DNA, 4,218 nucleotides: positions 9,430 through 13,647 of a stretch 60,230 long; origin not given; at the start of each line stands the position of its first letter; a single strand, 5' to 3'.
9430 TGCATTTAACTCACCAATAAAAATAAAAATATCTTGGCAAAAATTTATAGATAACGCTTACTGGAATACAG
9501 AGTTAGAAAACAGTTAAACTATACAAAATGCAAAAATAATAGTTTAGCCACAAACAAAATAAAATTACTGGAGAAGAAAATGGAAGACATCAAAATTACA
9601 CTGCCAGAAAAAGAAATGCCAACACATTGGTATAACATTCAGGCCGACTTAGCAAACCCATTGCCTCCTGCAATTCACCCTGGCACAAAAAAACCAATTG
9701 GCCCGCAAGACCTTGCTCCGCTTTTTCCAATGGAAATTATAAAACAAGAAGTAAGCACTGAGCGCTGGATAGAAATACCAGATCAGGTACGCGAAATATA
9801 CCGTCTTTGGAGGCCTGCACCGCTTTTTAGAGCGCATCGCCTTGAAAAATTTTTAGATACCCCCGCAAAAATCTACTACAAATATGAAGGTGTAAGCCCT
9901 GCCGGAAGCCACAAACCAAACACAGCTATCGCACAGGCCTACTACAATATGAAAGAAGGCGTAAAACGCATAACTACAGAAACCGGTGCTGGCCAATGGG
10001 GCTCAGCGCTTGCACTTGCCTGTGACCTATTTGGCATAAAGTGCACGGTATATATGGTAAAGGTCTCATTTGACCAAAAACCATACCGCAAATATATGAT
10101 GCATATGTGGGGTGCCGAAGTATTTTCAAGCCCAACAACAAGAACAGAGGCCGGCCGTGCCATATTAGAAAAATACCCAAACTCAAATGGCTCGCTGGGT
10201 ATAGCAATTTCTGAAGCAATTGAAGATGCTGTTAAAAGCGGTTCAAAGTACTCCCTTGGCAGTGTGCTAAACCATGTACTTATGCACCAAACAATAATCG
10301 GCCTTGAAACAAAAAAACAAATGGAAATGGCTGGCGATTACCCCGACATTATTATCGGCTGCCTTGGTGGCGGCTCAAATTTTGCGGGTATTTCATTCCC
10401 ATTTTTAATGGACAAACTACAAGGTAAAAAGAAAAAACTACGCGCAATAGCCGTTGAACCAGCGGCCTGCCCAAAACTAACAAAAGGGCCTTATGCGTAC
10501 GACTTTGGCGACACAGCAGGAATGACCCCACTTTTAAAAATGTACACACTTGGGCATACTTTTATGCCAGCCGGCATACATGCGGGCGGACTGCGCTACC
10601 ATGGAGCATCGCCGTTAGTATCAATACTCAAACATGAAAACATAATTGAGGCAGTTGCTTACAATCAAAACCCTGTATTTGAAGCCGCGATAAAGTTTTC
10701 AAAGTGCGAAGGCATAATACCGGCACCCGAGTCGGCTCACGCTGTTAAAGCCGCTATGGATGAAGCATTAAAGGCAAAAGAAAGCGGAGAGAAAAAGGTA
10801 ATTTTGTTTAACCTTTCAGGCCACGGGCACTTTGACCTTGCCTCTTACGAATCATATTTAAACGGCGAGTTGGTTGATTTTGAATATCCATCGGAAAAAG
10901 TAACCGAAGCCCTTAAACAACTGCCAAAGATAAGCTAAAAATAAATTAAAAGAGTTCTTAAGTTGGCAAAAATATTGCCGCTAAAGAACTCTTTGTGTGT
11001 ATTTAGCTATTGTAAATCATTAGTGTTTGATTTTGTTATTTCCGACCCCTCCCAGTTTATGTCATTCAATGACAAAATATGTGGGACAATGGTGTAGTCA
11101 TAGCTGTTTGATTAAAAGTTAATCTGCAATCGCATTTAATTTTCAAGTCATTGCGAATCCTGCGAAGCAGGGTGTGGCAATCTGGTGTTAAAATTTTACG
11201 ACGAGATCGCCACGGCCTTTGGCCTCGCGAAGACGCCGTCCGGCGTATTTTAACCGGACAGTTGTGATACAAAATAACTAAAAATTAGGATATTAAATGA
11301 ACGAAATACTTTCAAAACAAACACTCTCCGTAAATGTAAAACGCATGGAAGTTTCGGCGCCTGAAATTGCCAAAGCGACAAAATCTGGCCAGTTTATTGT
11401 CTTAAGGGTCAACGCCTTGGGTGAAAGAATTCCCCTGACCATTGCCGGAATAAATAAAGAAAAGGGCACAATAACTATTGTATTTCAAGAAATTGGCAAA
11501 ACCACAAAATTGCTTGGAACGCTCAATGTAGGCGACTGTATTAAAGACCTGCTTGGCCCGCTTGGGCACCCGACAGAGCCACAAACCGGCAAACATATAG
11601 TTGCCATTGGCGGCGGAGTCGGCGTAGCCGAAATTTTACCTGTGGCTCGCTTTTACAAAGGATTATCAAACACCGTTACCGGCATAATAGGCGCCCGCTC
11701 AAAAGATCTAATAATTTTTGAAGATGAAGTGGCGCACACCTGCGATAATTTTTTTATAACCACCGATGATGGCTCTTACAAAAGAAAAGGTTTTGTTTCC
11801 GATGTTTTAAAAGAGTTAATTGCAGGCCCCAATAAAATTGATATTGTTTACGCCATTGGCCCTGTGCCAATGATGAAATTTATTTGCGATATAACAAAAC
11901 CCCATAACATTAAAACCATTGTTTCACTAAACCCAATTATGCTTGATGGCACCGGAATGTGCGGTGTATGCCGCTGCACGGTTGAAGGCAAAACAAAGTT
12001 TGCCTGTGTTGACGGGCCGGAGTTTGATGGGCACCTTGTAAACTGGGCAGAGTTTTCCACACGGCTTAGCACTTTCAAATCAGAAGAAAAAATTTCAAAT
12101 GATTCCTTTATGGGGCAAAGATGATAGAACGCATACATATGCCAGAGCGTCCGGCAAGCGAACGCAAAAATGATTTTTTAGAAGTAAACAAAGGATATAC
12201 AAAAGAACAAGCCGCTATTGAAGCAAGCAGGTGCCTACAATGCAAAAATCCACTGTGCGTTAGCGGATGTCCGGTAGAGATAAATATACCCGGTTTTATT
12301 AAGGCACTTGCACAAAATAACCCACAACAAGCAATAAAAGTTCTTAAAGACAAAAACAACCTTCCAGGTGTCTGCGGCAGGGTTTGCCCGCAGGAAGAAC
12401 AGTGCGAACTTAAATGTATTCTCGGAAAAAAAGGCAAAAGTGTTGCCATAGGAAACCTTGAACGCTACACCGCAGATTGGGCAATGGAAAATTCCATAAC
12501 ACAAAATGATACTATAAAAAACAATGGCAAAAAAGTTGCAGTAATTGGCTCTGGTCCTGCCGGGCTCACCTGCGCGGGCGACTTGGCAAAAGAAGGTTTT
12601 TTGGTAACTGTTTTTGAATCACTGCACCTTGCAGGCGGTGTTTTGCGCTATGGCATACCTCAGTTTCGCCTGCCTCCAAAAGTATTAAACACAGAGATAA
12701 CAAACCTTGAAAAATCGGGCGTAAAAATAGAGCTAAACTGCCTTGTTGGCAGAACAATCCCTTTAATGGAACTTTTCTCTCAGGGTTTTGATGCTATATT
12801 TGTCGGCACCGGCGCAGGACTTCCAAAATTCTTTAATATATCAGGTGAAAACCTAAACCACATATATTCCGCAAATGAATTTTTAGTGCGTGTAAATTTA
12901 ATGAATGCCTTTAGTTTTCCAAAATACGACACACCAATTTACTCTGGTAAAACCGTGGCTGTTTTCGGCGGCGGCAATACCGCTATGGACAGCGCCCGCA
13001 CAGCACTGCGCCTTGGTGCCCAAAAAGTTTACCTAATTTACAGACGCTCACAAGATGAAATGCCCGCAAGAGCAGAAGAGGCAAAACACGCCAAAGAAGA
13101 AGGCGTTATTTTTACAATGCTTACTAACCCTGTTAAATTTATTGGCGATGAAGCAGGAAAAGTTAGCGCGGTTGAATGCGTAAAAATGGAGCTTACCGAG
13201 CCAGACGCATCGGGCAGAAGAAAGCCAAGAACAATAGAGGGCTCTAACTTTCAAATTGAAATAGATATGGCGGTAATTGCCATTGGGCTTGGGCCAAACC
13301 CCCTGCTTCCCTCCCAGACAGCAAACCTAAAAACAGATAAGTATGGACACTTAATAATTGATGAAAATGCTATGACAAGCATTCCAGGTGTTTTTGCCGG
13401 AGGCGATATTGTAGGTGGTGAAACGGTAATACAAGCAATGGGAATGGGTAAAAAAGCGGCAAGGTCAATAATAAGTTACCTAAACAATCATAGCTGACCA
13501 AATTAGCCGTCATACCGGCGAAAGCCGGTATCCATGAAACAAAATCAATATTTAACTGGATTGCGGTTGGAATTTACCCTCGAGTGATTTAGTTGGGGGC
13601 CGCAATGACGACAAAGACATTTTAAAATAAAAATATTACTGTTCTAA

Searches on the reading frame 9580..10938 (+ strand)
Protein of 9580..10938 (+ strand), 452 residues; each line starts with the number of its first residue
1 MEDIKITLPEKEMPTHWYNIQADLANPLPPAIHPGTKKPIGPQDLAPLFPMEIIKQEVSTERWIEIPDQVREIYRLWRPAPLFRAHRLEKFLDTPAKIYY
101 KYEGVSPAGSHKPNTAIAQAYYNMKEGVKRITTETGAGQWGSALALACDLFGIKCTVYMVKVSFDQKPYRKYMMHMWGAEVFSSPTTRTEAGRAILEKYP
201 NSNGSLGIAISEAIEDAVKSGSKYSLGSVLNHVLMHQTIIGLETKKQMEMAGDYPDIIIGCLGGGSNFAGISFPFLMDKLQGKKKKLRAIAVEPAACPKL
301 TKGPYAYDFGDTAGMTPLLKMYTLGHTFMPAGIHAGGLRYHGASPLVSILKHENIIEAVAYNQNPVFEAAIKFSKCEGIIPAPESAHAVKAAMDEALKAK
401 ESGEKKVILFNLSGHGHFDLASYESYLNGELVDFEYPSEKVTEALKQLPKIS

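Call 15: search_protein_families(library=ncbifam, proteins=[window:9580-10938:+])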
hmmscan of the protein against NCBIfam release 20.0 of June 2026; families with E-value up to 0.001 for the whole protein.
window:9580-10938:+ (452 aa): 24 families
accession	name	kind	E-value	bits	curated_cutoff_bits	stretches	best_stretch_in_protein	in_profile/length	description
NF009057.0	PRK12391.1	equivalog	2e-227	755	366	1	2-441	2-440/441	TrpB-like pyridoxal phosphate-dependent enzyme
TIGR01415.1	trpB_rel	hypoth_equivalog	9.9e-204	676.8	518.85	1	13-429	1-418/419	TrpB-like pyridoxal phosphate-dependent enzyme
NF010376.0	PRK13803.1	equivalog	1.4e-48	166.2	819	1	78-428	259-596/600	bifunctional phosphoribosylanthranilate isomerase/tryptophan synthase subunit beta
TIGR00263.1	trpB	equivalog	3.4e-45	154.8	392.45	1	78-422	49-380/385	tryptophan synthase subunit beta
NF010375.0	PRK13802.1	equivalog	4.5e-35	120.9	1386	1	78-425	325-671/695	bifunctional indole-3-glycerol phosphate synthase/tryptophan synthase subunit beta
NF004996.0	PRK06381.1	equivalog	3.6e-15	55.8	266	1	80-285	16-197/319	threonine synthase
NF006050.0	PRK08197.1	equivalog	1e-10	41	303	1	80-198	81-194/406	threonine synthase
TIGR01139.1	cysK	equivalog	1.9e-10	40.5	350.95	1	88-410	13-285/298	cysteine synthase A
NF006390.0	PRK08639.1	equivalog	1.2e-09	37.6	421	1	65-170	11-114/418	threonine ammonia-lyase IlvA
TIGR02079.1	THD1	equivalog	2.8e-09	36.2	440.55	1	71-170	8-105/410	threonine ammonia-lyase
TIGR01136.1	cysKM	subfamily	3.7e-09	36.4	344.15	1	93-409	18-285/299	cysteine synthase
NF006094.0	PRK08246.1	subfamily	7.7e-09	35.4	331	1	71-302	15-208/310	serine/threonine dehydratase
NF008735.0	PRK11761.1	equivalog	4.1e-08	32.8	413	1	80-187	13-118/296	cysteine synthase CysM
NF005292.0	PRK06815.1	equivalog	4.3e-08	32.6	371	1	72-297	14-207/320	threonine/serine dehydratase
NF007989.0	PRK10717.1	equivalog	7e-07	28.6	387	1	87-296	19-214/334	cysteine synthase A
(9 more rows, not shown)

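Call 16: find_encoding_contigs(protein=window:9580-10938:+, flank=10000, max_places=10)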
Protein window:9580-10938:+ (452 aa): 3 contigs read that carry it; 2 places shown.
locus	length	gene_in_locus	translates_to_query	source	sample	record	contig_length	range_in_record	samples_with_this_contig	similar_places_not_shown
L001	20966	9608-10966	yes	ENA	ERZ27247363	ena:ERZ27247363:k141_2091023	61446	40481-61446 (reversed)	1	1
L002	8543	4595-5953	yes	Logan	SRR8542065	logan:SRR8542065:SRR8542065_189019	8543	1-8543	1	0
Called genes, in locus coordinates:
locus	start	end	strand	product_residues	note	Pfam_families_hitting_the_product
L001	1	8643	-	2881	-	?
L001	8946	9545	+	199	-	PF01844:HNH, PF14279:HNH_5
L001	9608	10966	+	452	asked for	PF00291:PALP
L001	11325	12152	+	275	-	PF10418:DHODB_Fe-S_bind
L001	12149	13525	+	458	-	PF14691:Fer4_20, PF00070:Pyr_redox (faint), PF07992:Pyr_redox_2, PF13450:NAD_binding_8 (weak), PF13738:Pyr_redox_3 (faint)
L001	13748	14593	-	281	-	PF00950:ABC-3, PF01032:FecCD (weak)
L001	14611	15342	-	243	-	PF02463:SMC_N (faint), PF00005:ABC_tran, PF13304:AAA_21 (faint)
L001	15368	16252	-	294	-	PF01297:ZnuA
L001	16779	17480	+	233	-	PF25087:GMPPB_C (weak), PF00132:Hexapep, PF14602:Hexapep_2 (weak)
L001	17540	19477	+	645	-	PF00330:Aconitase, PF00694:Aconitase_C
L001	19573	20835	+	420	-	PF00171:Aldedh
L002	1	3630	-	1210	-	?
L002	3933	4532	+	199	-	PF01844:HNH, PF14279:HNH_5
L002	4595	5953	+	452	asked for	PF00291:PALP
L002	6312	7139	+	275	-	PF10418:DHODB_Fe-S_bind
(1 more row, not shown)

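Call 62: find_encoding_contigs(protein=window:9580-10938:+, flank=300, max_places=10)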
Protein window:9580-10938:+ (452 aa): 3 contigs read that carry it; 1 place shown.
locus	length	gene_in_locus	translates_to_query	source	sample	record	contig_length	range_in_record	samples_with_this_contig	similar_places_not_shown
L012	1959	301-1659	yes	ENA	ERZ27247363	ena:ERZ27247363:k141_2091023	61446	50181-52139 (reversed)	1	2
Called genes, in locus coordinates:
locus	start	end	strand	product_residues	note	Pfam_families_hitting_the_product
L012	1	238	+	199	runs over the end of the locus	PF01844:HNH, PF14279:HNH_5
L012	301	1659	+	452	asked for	PF00291:PALP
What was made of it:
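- Tried and rejected: Shrinking the flank did not expose it (call 62).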

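Call 66: search_protein_families(library=pfam, proteins=[L001:4549-4953:-], max_evalue=1)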
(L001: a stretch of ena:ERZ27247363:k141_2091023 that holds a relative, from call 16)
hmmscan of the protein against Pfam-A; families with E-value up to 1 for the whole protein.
L001:4549-4953:- (135 aa): 2 families
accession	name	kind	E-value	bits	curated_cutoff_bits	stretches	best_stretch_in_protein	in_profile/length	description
PF16656.11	Pur_ac_phosph_N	-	1.2e-05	26.2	30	1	20-117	6-88/93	Purple acid Phosphatase, N-terminal domain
PF21471.3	Reelin_subrepeat-B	-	0.042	14.1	27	1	52-110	60-112/127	Reelin subrepeat B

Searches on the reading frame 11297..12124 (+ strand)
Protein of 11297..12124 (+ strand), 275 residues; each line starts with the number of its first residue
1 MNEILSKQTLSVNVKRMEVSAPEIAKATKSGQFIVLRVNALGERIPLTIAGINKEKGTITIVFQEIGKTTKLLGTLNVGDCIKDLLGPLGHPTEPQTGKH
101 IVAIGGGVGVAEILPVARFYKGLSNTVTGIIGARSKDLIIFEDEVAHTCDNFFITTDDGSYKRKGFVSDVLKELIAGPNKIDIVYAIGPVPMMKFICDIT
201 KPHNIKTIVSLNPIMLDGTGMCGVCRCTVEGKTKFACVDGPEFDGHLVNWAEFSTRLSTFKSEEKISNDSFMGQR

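Call 15: search_protein_families(library=ncbifam, proteins=[window:11297-12124:+])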
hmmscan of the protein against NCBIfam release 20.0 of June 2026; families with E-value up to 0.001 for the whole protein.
window:11297-12124:+ (275 aa): 15 families
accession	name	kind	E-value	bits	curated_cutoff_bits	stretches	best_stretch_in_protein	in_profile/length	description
NF004862.0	PRK06222.1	subfamily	2.9e-115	384.6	220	1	1-272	1-272/281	sulfide/dihydroorotate dehydrogenase-like FAD/NAD-binding protein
NF009414.0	PRK12778.1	equivalog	5.6e-108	362.2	1103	1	1-267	1-267/752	bifunctional dihydroorotate dehydrogenase B NAD binding subunit/NADPH-dependent glutamate synthase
NF009413.0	PRK12775.1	equivalog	1.6e-85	287.8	1895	1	1-271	1-271/1006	putative trifunctional 2-polyprenylphenol hydroxylase/glutamate synthase subunit beta/ferritin domain-containing protein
NF009415.0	PRK12779.1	equivalog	1.8e-63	214.8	1519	1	3-268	652-938/944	putative bifunctional glutamate synthase subunit beta/2-polyprenylphenol hydroxylase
NF000796.0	PRK00054.1-1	equivalog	1.2e-41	142.7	224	1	27-255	28-242/254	dihydroorotate dehydrogenase electron transfer subunit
NF000799.0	PRK00054.1-4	equivalog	2e-36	125.4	314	1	4-244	9-252/258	dihydroorotate dehydrogenase electron transfer subunit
NF000797.0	PRK00054.1-2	equivalog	2.8e-35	121.9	270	1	7-244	22-261/267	dihydroorotate dehydrogenase electron transfer subunit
NF000798.0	PRK00054.1-3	equivalog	1.7e-34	119.6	219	1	3-248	9-242/244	dihydroorotate dehydrogenase electron transfer subunit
TIGR02911.1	sulfite_red_B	equivalog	8.7e-16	57.8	288.6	1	26-244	29-252/261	anaerobic sulfite reductase subunit AsrB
NF006220.0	PRK08345.1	subfamily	3.1e-15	56.2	395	1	21-244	34-283/294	cytochrome-c3 hydrogenase subunit gamma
NF004470.0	PRK05802.1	equivalog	1e-11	44.5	313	1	3-233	69-309/330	sulfide/dihydroorotate dehydrogenase-like FAD/NAD-binding protein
NF040830.1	sulfhyd_ShyC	equivalog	1.1e-11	44.5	600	1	27-256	38-285/288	NAD(P)-dependent hydrogenase/sulfhydrogenase 2 subunit gamma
NF040835.1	sulfhyd_HydG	equivalog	3.9e-10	39.5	650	1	21-244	41-280/292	NADPH-dependent hydrogenase/sulfhydrogenase 1 subunit gamma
NF005128.0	PRK06567.1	equivalog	2.8e-08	32.1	1072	1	18-114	811-911/1031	putative bifunctional glutamate synthase subunit beta/2-polyprenylphenol hydroxylase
NF040810.1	BenC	equivalog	3.7e-06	26.3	430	1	27-206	133-321/333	benzoate 1,2-dioxygenase electron transfer component BenC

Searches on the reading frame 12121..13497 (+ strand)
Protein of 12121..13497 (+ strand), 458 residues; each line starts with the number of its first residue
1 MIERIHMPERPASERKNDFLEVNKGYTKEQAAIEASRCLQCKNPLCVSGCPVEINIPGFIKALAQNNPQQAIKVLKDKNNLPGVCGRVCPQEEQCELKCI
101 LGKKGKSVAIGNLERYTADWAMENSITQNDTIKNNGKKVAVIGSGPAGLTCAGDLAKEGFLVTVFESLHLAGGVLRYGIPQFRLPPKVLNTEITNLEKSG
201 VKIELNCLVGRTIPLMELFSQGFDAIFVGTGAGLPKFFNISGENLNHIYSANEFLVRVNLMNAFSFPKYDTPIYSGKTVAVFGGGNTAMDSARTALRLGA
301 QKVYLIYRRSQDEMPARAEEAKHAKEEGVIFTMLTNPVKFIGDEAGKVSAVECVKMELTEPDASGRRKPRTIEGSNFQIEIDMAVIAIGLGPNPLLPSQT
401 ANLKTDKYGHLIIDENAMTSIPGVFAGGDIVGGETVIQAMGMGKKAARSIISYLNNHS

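Call 15: search_protein_families(library=ncbifam, proteins=[window:12121-13497:+])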
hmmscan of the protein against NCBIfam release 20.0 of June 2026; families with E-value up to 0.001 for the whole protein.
window:12121-13497:+ (458 aa): 66 families (the best 25 are shown)
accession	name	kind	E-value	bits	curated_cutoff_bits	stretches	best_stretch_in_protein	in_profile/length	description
NF009414.0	PRK12778.1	equivalog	6.3e-203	676.1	1103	1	2-456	294-751/752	bifunctional dihydroorotate dehydrogenase B NAD binding subunit/NADPH-dependent glutamate synthase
TIGR01316.1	gltA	equivalog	2.7e-171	570.3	471.75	1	11-454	1-449/449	NADPH-dependent glutamate synthase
NF009413.0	PRK12775.1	equivalog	1.4e-153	513.1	1895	1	4-456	299-756/1006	putative trifunctional 2-polyprenylphenol hydroxylase/glutamate synthase subunit beta/ferritin domain-containing protein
NF009410.0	PRK12771.1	subfamily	3e-116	389.3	516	2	44-456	48-447/566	NAD(P)-binding protein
TIGR01318.1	gltD_gamma_fam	subfamily_domain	7.8e-116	387.4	482.95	1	7-455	11-466/467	glutamate synthase, small subunit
NF009415.0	PRK12779.1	equivalog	2.8e-115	386.3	1519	1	46-454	210-626/944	putative bifunctional glutamate synthase subunit beta/2-polyprenylphenol hydroxylase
NF009454.0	PRK12814.1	equivalog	7.4e-110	368.2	916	2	46-457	104-503/657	putative NADPH-dependent glutamate synthase small subunit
NF009408.0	PRK12769.1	equivalog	6.5e-105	351.6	1003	1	9-456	198-653/659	formate-dependent uric acid utilization protein AegA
NF010590.0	PRK13984.1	equivalog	2.4e-97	326.5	946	1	2-457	156-609/611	putative oxidoreductase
NF009451.0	PRK12809.1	equivalog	2.6e-88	296.9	1154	1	11-455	183-635/639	formate-dependent uric acid utilization protein YgfT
TIGR03315.1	Se_ygfK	equivalog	1.9e-80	270.6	835.3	1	40-452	441-837/1012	putative selenate reductase subunit YgfK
TIGR01317.1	GOGAT_sm_gam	subfamily_domain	1.4e-79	268.2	447.7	1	6-456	12-480/485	glutamate synthase small subunit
NF009409.0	PRK12770.1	subfamily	1e-77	261.7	343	1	128-457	10-353/360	putative glutamate synthase subunit beta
NF045663.1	diclust_near_Sec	equivalog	4.1e-44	150.8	530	1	38-233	12-200/759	pyridine nucleotide-disulfide oxidoreductase/dicluster-binding protein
TIGR01292.1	TRX_reduct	equivalog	1.1e-24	86.7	343.45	1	270-454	135-300/300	thioredoxin-disulfide reductase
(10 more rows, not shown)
